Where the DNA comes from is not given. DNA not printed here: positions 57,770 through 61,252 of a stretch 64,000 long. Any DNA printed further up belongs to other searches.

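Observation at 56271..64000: Co-directional cluster of paralogous giant K/E-rich ORFan proteins built from repeated winged-helix-like modules, adjacent to tRNA-Arg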

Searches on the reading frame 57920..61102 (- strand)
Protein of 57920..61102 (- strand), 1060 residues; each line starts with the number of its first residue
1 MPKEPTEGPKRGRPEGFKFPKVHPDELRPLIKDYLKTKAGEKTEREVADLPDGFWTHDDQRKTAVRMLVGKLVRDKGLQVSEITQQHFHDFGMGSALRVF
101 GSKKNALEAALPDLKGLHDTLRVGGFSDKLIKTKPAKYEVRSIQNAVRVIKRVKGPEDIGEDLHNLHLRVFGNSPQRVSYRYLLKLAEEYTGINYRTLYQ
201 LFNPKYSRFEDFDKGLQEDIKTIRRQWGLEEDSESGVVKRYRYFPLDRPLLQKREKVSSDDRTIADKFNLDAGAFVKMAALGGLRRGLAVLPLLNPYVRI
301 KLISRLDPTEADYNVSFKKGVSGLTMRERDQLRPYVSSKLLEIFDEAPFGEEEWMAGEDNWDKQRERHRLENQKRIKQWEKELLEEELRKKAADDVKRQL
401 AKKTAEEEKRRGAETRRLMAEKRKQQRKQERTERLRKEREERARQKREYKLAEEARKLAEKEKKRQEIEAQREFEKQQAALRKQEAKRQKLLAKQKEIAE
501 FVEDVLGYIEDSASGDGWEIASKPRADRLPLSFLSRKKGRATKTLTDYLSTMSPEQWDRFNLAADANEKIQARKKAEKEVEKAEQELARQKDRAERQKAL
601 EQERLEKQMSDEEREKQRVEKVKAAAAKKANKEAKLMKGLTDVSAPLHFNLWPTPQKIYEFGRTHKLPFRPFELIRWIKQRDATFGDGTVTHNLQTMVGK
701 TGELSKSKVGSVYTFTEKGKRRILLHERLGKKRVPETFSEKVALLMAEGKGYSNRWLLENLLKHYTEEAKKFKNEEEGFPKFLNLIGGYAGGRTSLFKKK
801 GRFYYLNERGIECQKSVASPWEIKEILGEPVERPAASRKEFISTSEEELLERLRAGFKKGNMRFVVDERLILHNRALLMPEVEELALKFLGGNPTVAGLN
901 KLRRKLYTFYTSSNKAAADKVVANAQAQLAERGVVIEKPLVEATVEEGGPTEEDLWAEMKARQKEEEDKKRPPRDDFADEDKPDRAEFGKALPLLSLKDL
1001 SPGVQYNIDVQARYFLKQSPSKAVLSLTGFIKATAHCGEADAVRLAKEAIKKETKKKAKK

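Call 5: search_protein_families(library=pfam, proteins=[window:57920-61102:-], max_evalue=1)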
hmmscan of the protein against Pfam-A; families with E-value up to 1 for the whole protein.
window:57920-61102:- (1060 aa): 0 families

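Call 6: search_protein_families(library=phrogs, proteins=[window:57920-61102:-], max_evalue=1)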
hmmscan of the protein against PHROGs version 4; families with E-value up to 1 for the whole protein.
window:57920-61102:- (1060 aa): 1 family
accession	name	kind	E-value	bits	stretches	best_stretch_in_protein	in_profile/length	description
phrog_21960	-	unknown function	0.1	13.6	1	855-908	30-82/91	-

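Call 10: find_homologous_proteins(query=window:57920-61102:-)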
Query window:57920-61102:- (1060 aa): 3 proteins with E <= 0.001 among 8000 candidates.
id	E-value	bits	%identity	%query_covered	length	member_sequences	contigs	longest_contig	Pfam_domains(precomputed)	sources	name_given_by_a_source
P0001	0.0e+0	2330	100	100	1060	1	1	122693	-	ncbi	ncbi:hypothetical protein ACFLQ2_00325 [archaeon]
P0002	6.1e-249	847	47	99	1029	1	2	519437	-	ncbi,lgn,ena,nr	ncbi:MAG: hypothetical protein KAW41_05630 [Candidatus Diapherotrites archaeon]|nr:hypothetical prot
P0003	6.7e-54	202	46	24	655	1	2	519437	-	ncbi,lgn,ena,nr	ncbi:MAG: hypothetical protein KAW41_05625 [Candidatus Diapherotrites archaeon]|nr:hypothetical prot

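Call 11: find_encoding_contigs(protein=P0001, flank=10000, max_places=4)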
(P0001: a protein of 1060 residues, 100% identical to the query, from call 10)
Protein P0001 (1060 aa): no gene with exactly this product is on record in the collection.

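Call 12: find_encoding_contigs(protein=P0002, flank=10000, max_places=4)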
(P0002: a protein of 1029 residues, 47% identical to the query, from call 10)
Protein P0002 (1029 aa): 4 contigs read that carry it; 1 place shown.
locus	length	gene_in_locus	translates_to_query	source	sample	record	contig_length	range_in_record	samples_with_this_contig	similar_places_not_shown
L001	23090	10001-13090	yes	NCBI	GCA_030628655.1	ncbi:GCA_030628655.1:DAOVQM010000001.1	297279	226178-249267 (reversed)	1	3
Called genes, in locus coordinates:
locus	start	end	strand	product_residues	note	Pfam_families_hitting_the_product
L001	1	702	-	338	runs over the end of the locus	PF07693:KAP_NTPase (faint), PF13191:AAA_16, PF00004:AAA (weak), PF07728:AAA_5 (faint), PF13401:AAA_22, PF22703:Cdc6_lid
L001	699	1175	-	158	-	-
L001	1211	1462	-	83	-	-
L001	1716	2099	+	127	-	-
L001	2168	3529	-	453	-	-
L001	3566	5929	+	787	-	PF01935:DUF87, PF00004:AAA (faint)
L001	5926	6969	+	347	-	-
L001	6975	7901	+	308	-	-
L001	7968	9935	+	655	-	-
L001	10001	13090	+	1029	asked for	-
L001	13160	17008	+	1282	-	PF13384:HTH_23 (faint), PF08220:HTH_DeoR (faint), PF13542:HTH_Tnp_ISL3 (faint), PF13613:HTH_Tnp_4 (faint), PF00046:Homeodomain (faint), PF13518:HTH_28 (faint), PF23739:HTH_72 (faint)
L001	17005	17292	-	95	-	-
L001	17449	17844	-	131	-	PF08753:NikR_C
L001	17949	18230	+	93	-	-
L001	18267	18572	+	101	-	-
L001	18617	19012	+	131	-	-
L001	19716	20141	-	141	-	PF05168:HEPN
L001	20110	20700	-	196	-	PF01909:NTP_transf_2, PF18765:Polbeta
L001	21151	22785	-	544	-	PF00750:tRNA-synt_1d, PF05746:DALR_1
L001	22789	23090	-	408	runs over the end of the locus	PF00206:Lyase_1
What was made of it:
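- L001 has a variable islet with a HEPN/nucleotidyltransferase pair between the tRNA and p95 (call 12).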

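Call 17: find_related_loci(query=A1, collection=genome_contigs, flank=10000)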
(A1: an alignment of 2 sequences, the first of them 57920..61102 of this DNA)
Query A1 (1060 aa) in genome_contigs; peptide patterns used: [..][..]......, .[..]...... (x = any residue, [..] = any of these).
68 stretches matched a pattern; 1 encode a relative of the query (tblastn E <= 1e-3); 1 distinct loci.
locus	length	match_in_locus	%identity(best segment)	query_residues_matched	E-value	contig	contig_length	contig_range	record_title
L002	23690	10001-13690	47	1-1053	0e+0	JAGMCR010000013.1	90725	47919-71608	MAG: Candidatus Iainarchaeum archaeon isolate RS_17_2 ZL495.bin.2.fa_13, whole genome shotgun sequence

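Call 21: search_protein_families(library=ncbifam, proteins=[window:57920-61102:-, L001:3566-5929:+, L001:5926-6969:+, L001:6975-7901:+, L001:2168-3529:-, L001:13160-17008:+], max_evalue=0.1)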
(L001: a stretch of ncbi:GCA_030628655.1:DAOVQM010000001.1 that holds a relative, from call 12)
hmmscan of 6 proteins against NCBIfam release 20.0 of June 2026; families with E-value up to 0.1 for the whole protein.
window:57920-61102:- (1060 aa): 0 families

L001:3566-5929:+ (787 aa): 23 families
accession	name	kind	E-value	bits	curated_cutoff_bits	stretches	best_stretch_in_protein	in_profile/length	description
NF040937.1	HerA_Thermprot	equivalog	1.1e-12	47.2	800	1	230-392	271-421/487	DNA double-strand break repair helicase HerA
NF040819.1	helicase_HerA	equivalog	2.2e-12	46.3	970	1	245-385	316-467/561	DNA double-strand break repair helicase HerA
NF042944.1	HerA_antiphage_2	equivalog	2.8e-11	42.9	850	1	263-401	376-511/576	anti-phage-associated helicase HerA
NF042943.1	HerA_antiphage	equivalog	1.3e-10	40.5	800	1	319-396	433-513/566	anti-phage-associated helicase HerA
NF045975.1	VirB4_plasma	equivalog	4.6e-08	31.2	590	2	319-366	759-804/894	Mbov_0397 family ICE element conjugal transfer ATPase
NF033849.1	ser_rich_anae_1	subfamily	3.4e-05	21.4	650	1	252-418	962-1125/1163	serine-rich protein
NF053655.1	CedD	equivalog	0.00034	19.4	600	1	65-103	224-260/527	DNA-translocating ATPase CedD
NF041214.1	plasmid_TraB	equivalog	0.00063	18.4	800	0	316-385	343-409/639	plasmid transfer protein TraB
NF005931.1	PRK07952.1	equivalog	0.0013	18.3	357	0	535-629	15-108/246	replicative helicase loader DnaC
TIGR03928.1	T7_EssCb_Firm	equivalog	0.0021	15.7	778.4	1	288-399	884-993/1296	type VII secretion protein EssC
NF033788.1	HTH_metalloreg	subfamily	0.0024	17.6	55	1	642-701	11-70/77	metalloregulator ArsR/SmtB family transcription factor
TIGR00929.1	VirB4_CagE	subfamily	0.0038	15.5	643.1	1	316-370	633-681/792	VirB4 family type IV secretion/conjugal transfer ATPase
NF041017.1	DNA_import_CedB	equivalog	0.0059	15.3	700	1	253-369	423-519/590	DNA import protein CedB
NF005992.0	PRK08116.1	subfamily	0.0062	15.7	189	1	66-119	118-171/269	hypothetical protein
TIGR03345.1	VI_ClpV1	equivalog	0.0084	14.4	884.95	1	304-340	266-301/852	type VI secretion system ATPase TssH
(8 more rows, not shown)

L001:5926-6969:+ (347 aa): 0 families

L001:6975-7901:+ (308 aa): 0 families

L001:2168-3529:- (453 aa): 0 families

L001:13160-17008:+ (1282 aa): 5 families
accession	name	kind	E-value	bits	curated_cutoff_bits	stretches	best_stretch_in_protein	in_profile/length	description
NF033516.0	transpos_IS3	equivalog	0.00021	20.7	160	1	130-275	14-157/369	IS3 family transposase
NF046037.1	carphisopro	domain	0.001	19.2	38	0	136-153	14-31/54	carph-isopro domain-containing protein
NF033577.2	transpos_IS481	equivalog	0.0017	17.9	224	0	818-903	9-93/284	IS481 family transposase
TIGR01985.1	phasin_2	equivalog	0.023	15.2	99.7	0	145-204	15-74/123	phasin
NF033545.0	transpos_IS630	equivalog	0.036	13.5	100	1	820-992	10-171/299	IS630 family transposase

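Call 22: search_protein_families(library=pfam, proteins=[L001:3566-5929:+, L001:5926-6969:+, L001:6975-7901:+, L001:2168-3529:-, L001:13160-17008:+, L001:7968-9935:+, L001:699-1175:-, L001:1716-2099:+], max_evalue=0.1)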
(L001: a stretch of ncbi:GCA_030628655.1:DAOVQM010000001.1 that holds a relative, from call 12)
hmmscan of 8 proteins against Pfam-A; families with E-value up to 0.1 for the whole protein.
L001:3566-5929:+ (787 aa): 11 families
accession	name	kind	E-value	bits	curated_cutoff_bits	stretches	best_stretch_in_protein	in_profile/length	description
PF01935.23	DUF87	-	7.8e-16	59.3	23.2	1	55-290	14-220/220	Helicase HerA, central domain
PF00004.35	AAA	-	9.7e-07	29.7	21.2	1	300-378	40-124/131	ATPase family associated with various cellular activities (AAA)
PF05872.18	HerA_C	-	4.8e-05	22.6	22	1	312-386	250-322/502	Helicase HerA-like C-terminal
PF12846.13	AAA_10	-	0.00043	19.9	27.5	0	324-431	245-349/362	AAA-like domain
PF24033.1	DUF7342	-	0.0005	20.5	31.6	1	645-704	8-65/150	Family of unknown function (DUF7342)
PF06414.18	Zeta_toxin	-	0.0043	17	22.3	1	59-99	13-52/199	Zeta toxin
PF01580.24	FtsK_SpoIIIE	-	0.0056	16.6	24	1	51-100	27-79/221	FtsK/SpoIIIE family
PF05707.18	Zot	-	0.0062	16.5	20.3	1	322-378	84-140/197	Zonular occludens toxin (Zot)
PF13401.12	AAA_22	-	0.0076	17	27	0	65-87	8-30/130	AAA domain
PF03308.22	MeaB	-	0.015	14.8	23.1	1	63-100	34-71/273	Methylmalonyl Co-A mutase-associated GTPase MeaB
PF13412.12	HTH_24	-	0.039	14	21.9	0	640-686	1-47/48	Winged helix-turn-helix DNA-binding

L001:5926-6969:+ (347 aa): 0 families

L001:6975-7901:+ (308 aa): 0 families

L001:2168-3529:- (453 aa): 0 families

L001:13160-17008:+ (1282 aa): 14 families
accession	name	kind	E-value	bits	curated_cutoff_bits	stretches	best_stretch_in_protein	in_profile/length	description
PF13613.12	HTH_Tnp_4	-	5.4e-12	45.6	27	1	650-680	20-50/53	Helix-turn-helix of DDE superfamily endonuclease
PF13384.12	HTH_23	-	6.7e-09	35.8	24.6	1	820-848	15-43/50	Homeodomain-like domain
PF23739.1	HTH_72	-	2.9e-08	34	27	1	1154-1188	33-66/70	HTH 3-helical bundle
PF00046.35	Homeodomain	-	5.2e-08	33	22.9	0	402-419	33-50/57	Homeodomain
PF13542.12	HTH_Tnp_ISL3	-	1.2e-07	31.6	27.4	0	132-152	28-48/51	Helix-turn-helix domain of transposase family ISL3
PF08220.18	HTH_DeoR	-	6.9e-06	26.1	21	0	299-332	6-39/57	DeoR-like helix-turn-helix domain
PF13518.12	HTH_28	-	8.1e-06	26.3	25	0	648-669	12-32/52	Helix-turn-helix domain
PF13551.12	HTH_29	-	0.0071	16.9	28.1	1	820-854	9-44/64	Winged helix-turn helix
PF02796.21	HTH_7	-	0.0087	16.6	23.8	0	130-147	21-38/45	Helix-turn-helix domain of resolvase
PF12902.13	Ferritin-like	-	0.01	16.2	22.3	0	313-385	127-199/221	Ferritin-like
PF08279.18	HTH_11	-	0.011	16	25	0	40-67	13-39/55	HTH domain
PF13411.12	MerR_1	-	0.024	15.2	21.6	0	133-152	3-22/69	MerR HTH family regulatory protein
PF09862.15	DUF2089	-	0.059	13.5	33.4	0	313-331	22-40/47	Domain of unknown function (DUF2089)-HTH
PF13936.12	HTH_38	-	0.06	13.5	27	0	818-845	16-43/44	Helix-turn-helix domain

L001:7968-9935:+ (655 aa): 0 families

L001:699-1175:- (158 aa): 1 family
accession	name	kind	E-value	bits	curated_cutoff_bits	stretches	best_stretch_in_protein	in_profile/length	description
PF00583.31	Acetyltransf_1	-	0.0001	23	20.7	1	42-108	32-98/116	Acetyltransferase (GNAT) family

L001:1716-2099:+ (127 aa): 1 family
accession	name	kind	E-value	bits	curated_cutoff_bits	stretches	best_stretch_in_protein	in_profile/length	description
PF15256.11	SPATIAL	-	0.019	15.8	27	1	60-114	57-112/201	SPATIAL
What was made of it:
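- On Tri-helical HTH (Pfam HTH clan: HTH_Tnp_4, HTH_23, HTH_72, Homeodomain): D_1282, which has 12 copies of the same module, scores 45.6 (cut-off 27), 35.8 (24.6), 34 (27) and 33 (22.9) bits (call 22).
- Closest known: Tandem HTH arrays. Different: No catalytic transposase domain is present (call 22).
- Its 12 copies in the L001 protein D_1282 pass the Pfam cut-offs for HTH_Tnp_4 (45.6 bits), HTH_23, HTH_72 and Homeodomain (call 22).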

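Call 62: search_solved_structures(query=L001:3566-5929:+, max_evalue=0.01)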
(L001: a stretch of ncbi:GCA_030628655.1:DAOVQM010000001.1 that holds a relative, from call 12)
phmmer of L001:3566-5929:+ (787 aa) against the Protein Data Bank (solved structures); distinct sequences matched with E-value up to 0.01: 9.
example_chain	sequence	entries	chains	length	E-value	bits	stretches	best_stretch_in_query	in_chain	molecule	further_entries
9x1l_A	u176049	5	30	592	5.1e-10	41.8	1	245-392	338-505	DNA helicase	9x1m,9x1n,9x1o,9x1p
9c1m_M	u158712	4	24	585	6.1e-08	34.9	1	264-425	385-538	ATP-binding protein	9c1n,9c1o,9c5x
8wiv_A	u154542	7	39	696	2.8e-07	32.7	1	320-390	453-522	Helicase HerA central domain-containing protein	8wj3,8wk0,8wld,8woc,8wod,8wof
4d2i_A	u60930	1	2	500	1.1e-06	30.8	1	230-397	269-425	HERA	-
8xau_A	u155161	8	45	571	1.6e-06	30.2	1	264-401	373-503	ATP-binding protein | HerA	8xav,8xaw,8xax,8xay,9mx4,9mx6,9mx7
8j4u_M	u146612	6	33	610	2.6e-06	29.5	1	319-418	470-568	Nucleoside triphosphate hydrolase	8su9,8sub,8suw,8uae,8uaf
8yho_A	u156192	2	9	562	0.00039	22.3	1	325-418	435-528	DUF87 domain-containing protein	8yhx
8wet_A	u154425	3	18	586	0.0015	20.4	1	346-420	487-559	TdpA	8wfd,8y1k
8ziq_M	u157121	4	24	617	0.0021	19.9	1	261-390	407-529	HerA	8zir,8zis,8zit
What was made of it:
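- PDB sequence matches include several recently solved HerA-family entries (call 62).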

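Call 63: search_dna_similar(query=L001:3566-5929:+, collection=phages, mode=protein, max_evalue=0.001, max_rows=10)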
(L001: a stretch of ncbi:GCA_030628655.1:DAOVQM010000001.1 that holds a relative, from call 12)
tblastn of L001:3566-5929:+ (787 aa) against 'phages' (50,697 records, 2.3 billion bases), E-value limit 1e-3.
Records with a match: 5; places in all: 5; records where one place covers at least 80% of the query: 0.
Best place of each record, by identity: <60% 5.
By first word of the organism name: Haloarcula 2; Streptococcus 2; Blautia 1.
By host as written in the record: Haloarcula hispanica ATCC 33960 2; Blautia coccoides 1; Streptococcus gallolyticus BSJ31 1; Streptococcus gallolyticus BSJ27 1.
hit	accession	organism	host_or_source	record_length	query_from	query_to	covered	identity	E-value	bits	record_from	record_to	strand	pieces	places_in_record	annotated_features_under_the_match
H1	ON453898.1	Blautia phage Montmirail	Blautia coccoides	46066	220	457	30%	24.0%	2e-5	54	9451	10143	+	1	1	terminase large subunit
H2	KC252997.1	Haloarcula hispanica virus PH1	Haloarcula hispanica ATCC 33960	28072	248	445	25%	24.6%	2e-4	51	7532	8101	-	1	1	putative ATPase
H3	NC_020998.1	Haloarcula hispanica virus PH1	Haloarcula hispanica ATCC 33960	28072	248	445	25%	24.6%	2e-4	51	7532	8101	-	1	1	terminase large subunit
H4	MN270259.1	Streptococcus phage phi-SgaBSJ31_rum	Streptococcus gallolyticus BSJ31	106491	323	399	10%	32.1%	8e-4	49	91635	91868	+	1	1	bipolar DNA helicase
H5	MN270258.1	Streptococcus phage phi-SgaBSJ27_rum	Streptococcus gallolyticus BSJ27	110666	323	399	10%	32.1%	8e-4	49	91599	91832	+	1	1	bipolar DNA helicase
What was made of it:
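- There are weak tblastn hits to a phage terminase and to the Haloarcula virus PH1 ATPase (24% identity, E 2e-5 to 2e-4, call 63).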
